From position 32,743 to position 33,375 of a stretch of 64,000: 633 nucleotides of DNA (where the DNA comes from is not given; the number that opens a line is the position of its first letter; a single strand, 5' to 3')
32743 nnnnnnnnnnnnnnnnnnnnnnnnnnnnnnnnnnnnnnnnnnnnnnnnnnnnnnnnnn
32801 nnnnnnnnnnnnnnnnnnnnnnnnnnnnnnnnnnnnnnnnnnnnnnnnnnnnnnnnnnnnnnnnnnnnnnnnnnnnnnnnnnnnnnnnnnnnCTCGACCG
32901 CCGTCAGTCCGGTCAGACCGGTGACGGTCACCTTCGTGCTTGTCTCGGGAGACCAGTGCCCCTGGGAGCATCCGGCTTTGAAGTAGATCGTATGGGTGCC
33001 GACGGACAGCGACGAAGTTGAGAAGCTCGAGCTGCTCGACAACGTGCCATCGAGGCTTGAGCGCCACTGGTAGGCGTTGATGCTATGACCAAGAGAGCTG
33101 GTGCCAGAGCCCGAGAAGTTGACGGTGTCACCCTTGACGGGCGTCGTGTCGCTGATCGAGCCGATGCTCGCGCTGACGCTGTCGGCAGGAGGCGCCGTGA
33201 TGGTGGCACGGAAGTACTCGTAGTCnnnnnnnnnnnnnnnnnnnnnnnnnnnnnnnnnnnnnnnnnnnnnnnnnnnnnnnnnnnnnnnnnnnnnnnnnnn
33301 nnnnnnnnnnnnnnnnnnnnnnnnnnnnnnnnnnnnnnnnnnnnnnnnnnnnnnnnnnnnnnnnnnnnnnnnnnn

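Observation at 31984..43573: Polysaccharide-synthesis genes and two CWB2 cargo genes form one co-oriented minus-strand string with overlapping or tiny junctions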

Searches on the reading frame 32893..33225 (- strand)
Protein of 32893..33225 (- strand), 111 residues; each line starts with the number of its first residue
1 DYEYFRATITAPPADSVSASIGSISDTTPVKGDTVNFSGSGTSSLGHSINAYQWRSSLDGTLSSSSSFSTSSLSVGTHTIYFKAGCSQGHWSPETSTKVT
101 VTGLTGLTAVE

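Call 54: search_protein_families(library=pfam, proteins=[window:32893-33225:-], max_evalue=10)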
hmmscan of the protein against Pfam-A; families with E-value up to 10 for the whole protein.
window:32893-33225:- (111 aa): 3 families
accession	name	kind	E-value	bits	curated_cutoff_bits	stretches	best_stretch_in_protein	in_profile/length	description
PF00801.26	PKD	-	0.01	16.2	23.5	1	30-92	12-73/80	PKD domain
PF22352.2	K319L-like_PKD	-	0.027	14.9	27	1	32-101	11-84/84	K319L-like, PKD domain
PF18911.6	PKD_4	-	0.052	14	27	1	26-100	11-84/85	PKD domain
